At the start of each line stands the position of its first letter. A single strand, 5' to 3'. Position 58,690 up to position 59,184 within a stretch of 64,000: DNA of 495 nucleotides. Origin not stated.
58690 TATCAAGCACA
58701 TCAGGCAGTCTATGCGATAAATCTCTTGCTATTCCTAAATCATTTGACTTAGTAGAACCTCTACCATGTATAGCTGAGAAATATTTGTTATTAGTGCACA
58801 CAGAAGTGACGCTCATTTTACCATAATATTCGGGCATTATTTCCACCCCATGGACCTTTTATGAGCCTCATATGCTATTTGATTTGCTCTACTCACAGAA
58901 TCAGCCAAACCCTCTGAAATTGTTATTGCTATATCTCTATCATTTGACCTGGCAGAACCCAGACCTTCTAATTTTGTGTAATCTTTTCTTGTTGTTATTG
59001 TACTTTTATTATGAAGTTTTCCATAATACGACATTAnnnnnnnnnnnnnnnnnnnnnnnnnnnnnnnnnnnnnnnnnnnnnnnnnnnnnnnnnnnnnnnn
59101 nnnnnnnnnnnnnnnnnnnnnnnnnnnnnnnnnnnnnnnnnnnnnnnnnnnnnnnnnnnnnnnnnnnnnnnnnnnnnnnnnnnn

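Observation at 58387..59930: Operon of five translationally coupled, paralogous mini-genes (53-86 aa, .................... repeat, dodecin/DUF1508-like) behind a DUF523 gene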

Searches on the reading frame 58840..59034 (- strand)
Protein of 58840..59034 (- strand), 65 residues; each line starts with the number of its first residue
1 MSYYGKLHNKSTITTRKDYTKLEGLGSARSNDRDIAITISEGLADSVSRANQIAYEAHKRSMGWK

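Call 3: search_protein_families(library=pfam, max_evalue=10, proteins=[window:58840-59034:-])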
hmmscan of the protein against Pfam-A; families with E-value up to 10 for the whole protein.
seq(65 aa): 0 families

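Call 4: search_protein_families(library=ncbifam, max_evalue=10, proteins=[window:58840-59034:-])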
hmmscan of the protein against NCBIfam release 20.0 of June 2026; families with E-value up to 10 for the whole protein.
seq(65 aa): 0 families

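Call 18: search_protein_representatives(alignment_id=A2)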
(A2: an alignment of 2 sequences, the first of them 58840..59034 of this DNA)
Query: 2 sequences, 66 profile positions. Proteins with E-value up to 0.001 (for the whole library): 26; up to 1e-10: 9; up to 1e-30: 0. The best 26 are listed.
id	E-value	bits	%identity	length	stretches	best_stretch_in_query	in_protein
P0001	3.0e-26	107.5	-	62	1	1-60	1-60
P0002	1.1e-23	99.2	-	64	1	1-65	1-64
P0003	5.8e-17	77.7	-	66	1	1-66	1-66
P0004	2.9e-14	69.1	-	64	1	1-61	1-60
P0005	6.5e-14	67.9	-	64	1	5-65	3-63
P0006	8.1e-14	67.6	-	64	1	1-61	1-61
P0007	5.1e-12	61.9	-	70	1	1-62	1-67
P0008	1.2e-11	60.7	-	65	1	1-61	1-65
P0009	7.6e-11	58.1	-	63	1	1-61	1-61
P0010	1.4e-10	57.2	-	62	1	1-61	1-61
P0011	1.6e-10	57.0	-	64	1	1-60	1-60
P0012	6.3e-09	52.0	-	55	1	8-61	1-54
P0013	1.3e-08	50.9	-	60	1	5-61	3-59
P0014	8.0e-08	48.4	-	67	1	5-61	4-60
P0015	2.6e-07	46.7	-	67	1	1-60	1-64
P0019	8.4e-07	45.1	-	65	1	5-66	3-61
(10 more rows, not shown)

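Call 21: find_homologous_proteins(query=A3, max_evalue=0.01)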
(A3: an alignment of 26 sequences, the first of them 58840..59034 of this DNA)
Query A3 (26 sequences) (65 aa, profile of the alignment): 29 proteins with E <= 0.01 among 288 candidates.
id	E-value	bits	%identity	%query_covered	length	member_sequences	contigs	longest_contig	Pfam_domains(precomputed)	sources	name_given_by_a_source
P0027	5.3e-27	111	60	95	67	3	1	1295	-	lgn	-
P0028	3.1e-25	106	85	100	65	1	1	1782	-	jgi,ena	-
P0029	8.2e-25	104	80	98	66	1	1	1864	-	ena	-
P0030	2.3e-23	100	77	100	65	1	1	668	-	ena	-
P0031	2.3e-23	100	88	100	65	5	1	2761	-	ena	-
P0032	1.1e-22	97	100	100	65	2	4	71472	-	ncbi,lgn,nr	ncbi:MAG: hypothetical protein GTN40_05490 [Candidatus Aenigmarchaeota archaeon]|nr:hypothetical pro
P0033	1.8e-22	97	84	98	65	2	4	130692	-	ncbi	-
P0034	3.1e-22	96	79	89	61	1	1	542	-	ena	-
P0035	3.4e-22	96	78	100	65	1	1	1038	-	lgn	-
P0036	4.9e-22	95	56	94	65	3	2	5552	-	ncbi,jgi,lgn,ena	jgi:hypothetical protein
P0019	1.7e-21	94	35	92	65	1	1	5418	-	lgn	-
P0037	4.8e-21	92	83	98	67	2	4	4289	-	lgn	-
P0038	6.3e-20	89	44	89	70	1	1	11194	-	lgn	-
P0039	2.3e-19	87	34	89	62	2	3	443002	-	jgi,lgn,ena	-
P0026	6.0e-19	85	33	88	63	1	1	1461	-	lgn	-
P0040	3.8e-17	80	33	88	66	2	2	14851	-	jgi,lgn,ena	-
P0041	1.6e-16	78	38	95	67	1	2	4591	-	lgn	-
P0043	2.7e-14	71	36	85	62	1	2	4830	-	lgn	-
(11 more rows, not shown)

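Call 22: predict_structure(protein=window:58840-59034:-)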
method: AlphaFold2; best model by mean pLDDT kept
length: 65 residues; sequences in the alignment: 1
mean_pLDDT: 66.1   pTM: 0.36
mean pLDDT of the five models: 66.1, 65.5, 65.1, 65.1, 53.8
residues with pLDDT >= 90: 7; 70-90: 19; 50-70: 29; < 50: 10
segments of 3 or more residues with pLDDT < 50: 1-3, 8-10
pLDDT, mean of each block of 10 residues (from residue 1): 46 53 55 66 87 88 69
secondary structure, 60 per line:
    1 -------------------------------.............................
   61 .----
elements in order: H32-61

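Call 23: find_encoding_contigs(protein=P0033, flank=6000, max_places=3)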
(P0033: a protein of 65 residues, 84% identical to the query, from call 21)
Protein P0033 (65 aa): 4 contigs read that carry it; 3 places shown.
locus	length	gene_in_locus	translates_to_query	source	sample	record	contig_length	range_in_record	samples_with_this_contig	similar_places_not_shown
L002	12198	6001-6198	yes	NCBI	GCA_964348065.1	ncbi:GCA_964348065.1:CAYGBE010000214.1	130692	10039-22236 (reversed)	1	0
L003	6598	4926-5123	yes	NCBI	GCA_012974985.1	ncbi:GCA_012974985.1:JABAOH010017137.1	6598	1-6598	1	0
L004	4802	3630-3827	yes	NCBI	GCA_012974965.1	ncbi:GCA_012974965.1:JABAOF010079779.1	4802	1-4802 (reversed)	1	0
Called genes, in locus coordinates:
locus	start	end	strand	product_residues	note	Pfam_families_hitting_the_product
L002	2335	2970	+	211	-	PF01928:CYTH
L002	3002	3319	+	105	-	-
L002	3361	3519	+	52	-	PF03911:Sec61_beta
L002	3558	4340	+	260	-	-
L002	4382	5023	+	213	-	PF04893:Yip1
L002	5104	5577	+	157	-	-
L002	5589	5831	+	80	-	-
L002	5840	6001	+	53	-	-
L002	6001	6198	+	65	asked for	-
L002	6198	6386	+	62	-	-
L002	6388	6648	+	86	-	-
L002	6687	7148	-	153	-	-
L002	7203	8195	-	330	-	PF00482:T2SSF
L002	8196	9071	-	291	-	PF00482:T2SSF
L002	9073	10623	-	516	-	PF00437:T2SSE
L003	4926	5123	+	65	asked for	-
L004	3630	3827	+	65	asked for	-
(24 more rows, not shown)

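Call 24: find_encoding_contigs(protein=P0039, flank=6000, max_places=3)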
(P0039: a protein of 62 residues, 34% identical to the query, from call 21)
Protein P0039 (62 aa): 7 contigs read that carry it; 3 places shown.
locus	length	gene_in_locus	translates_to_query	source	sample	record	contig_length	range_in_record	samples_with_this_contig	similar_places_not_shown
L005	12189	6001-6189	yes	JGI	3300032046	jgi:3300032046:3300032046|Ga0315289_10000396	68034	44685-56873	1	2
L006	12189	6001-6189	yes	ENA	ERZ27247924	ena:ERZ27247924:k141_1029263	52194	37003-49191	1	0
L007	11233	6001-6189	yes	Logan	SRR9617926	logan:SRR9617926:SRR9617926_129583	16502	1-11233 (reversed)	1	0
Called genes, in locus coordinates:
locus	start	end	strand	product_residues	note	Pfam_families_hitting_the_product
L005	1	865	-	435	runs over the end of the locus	PF20695:UbiD_N, PF01977:UbiD, PF20696:UbiD_C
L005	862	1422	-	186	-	PF02441:Flavoprotein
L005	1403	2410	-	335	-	PF00288:GHMP_kinases_N, PF08544:GHMP_kinases_C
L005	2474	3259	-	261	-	-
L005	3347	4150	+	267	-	PF00696:AA_kinase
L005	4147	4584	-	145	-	PF00293:NUDIX, PF14815:NUDIX_4 (weak)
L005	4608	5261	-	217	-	-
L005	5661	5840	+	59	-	-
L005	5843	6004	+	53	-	-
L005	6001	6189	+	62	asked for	-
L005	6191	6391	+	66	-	-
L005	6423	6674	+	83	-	-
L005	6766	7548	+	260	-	PF01925:TauE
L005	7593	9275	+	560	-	PF03485:Arg_tRNA_synt_N (weak), PF00750:tRNA-synt_1d, PF05746:DALR_1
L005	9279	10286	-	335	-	-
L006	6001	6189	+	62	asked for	-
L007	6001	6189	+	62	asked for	-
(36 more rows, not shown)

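Call 25: find_encoding_contigs(protein=P0040, flank=6000, max_places=3)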
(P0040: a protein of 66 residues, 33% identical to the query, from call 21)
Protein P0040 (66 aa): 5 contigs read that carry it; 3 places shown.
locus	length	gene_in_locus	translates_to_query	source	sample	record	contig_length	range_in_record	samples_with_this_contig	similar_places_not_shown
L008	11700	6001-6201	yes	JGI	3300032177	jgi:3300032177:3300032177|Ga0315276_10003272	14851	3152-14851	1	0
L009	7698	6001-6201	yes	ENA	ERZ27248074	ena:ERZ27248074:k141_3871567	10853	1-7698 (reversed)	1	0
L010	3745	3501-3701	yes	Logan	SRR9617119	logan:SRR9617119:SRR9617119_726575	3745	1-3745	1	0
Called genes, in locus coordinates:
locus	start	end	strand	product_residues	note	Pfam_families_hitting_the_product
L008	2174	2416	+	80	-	PF03477:ATP-cone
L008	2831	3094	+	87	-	-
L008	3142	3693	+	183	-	PF01928:CYTH (weak)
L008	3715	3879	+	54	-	PF03911:Sec61_beta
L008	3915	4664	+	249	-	PF25231:DUF7847 (faint)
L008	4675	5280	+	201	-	PF04893:Yip1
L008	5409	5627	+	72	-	-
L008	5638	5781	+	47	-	-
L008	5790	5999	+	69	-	-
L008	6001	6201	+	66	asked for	-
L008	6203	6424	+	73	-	-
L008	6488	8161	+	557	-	PF03485:Arg_tRNA_synt_N, PF00750:tRNA-synt_1d, PF05746:DALR_1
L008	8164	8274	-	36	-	-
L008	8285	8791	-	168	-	PF04463:2-thiour_desulf (weak)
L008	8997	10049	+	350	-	-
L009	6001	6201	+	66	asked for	-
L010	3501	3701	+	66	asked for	-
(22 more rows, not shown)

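Call 26: find_encoding_contigs(protein=P0038, flank=6000, max_places=3)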
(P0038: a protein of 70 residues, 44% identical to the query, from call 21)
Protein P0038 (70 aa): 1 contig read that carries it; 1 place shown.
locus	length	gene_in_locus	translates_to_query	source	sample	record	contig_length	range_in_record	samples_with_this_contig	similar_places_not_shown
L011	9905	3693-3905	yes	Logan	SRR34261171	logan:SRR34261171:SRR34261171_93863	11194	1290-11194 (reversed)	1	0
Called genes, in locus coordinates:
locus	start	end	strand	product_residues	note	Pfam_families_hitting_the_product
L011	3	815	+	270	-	?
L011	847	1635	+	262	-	PF25231:DUF7847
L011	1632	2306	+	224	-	PF13197:DUF4013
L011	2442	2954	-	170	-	PF00293:NUDIX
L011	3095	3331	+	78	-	-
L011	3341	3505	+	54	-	-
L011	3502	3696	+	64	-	-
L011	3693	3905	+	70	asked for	-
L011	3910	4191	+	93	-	-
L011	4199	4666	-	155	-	-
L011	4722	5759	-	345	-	PF00482:T2SSF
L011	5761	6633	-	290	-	PF00482:T2SSF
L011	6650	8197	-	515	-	PF00437:T2SSE, PF23989:PilB3_C (weak)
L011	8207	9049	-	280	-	-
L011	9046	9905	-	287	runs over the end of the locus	-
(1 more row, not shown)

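Call 28: find_encoding_contigs(protein=P0036, flank=5000, max_places=2)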
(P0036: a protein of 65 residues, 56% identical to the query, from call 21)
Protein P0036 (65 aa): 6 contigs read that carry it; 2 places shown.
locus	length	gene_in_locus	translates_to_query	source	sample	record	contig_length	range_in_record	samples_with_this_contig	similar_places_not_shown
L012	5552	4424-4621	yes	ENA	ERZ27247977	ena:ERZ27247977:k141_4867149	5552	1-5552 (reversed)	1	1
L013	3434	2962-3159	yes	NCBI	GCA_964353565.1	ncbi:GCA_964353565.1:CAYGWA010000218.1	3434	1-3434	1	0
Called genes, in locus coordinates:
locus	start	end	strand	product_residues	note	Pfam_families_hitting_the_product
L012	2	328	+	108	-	?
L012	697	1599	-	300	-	-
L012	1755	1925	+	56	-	PF03911:Sec61_beta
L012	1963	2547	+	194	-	PF04893:Yip1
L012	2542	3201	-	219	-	-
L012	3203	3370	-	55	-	-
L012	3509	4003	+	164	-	PF04463:2-thiour_desulf, PF27735:2-thiour_desulf_put (faint)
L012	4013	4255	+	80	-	-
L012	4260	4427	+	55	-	-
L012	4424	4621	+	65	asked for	-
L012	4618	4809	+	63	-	-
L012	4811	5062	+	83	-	-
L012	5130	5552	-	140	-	?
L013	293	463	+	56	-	PF03911:Sec61_beta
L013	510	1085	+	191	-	PF04893:Yip1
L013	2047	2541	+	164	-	PF04463:2-thiour_desulf, PF27735:2-thiour_desulf_put (faint)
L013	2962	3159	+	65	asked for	-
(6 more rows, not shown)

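Call 29: find_encoding_contigs(protein=P0019, flank=5000, max_places=2)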
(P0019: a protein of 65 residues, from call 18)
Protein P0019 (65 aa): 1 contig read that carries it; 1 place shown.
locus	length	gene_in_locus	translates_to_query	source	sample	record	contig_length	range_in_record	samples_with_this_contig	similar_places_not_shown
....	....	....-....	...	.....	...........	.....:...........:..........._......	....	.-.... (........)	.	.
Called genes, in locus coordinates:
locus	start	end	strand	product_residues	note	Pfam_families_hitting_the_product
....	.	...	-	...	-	?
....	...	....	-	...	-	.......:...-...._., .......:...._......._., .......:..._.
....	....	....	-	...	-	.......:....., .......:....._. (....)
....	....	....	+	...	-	-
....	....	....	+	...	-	-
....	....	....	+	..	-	-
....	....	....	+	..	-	-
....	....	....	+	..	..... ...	-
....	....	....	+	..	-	-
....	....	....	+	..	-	-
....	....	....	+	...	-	?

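Call 30: find_encoding_contigs(protein=P0041, flank=5000, max_places=2)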
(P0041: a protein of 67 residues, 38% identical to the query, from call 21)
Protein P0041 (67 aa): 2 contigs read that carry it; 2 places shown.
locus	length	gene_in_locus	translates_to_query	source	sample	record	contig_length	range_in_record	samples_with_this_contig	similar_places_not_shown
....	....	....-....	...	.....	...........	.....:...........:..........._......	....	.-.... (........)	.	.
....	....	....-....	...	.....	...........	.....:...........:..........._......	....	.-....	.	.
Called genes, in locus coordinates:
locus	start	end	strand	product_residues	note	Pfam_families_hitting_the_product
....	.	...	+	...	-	?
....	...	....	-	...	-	-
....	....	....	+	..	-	-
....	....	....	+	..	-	-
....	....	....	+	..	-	-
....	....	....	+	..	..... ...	-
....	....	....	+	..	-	-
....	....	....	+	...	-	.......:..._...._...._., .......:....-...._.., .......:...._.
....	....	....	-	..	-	-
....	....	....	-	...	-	?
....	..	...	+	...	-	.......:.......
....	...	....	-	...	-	-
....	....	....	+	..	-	-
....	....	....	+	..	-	-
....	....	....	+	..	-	-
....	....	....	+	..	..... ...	-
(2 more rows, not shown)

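Call 31: find_encoding_contigs(protein=P0043, flank=5000, max_places=2)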
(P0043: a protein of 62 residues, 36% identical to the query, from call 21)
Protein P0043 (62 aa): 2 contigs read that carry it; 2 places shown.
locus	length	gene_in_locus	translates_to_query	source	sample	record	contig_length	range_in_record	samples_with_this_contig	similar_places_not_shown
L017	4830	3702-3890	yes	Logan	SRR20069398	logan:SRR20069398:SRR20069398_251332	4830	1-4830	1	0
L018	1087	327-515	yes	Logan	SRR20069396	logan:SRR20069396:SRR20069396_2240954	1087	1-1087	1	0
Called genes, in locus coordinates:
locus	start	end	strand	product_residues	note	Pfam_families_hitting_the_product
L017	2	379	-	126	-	?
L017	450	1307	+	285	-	PF00696:AA_kinase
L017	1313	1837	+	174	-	PF00293:NUDIX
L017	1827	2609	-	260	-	PF01966:HD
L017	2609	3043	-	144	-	PF00293:NUDIX, PF14815:NUDIX_4 (weak)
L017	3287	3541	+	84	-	-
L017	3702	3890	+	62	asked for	-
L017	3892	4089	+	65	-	-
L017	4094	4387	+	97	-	-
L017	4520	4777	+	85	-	-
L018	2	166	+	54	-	?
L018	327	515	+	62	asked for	-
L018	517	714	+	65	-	-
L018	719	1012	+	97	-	-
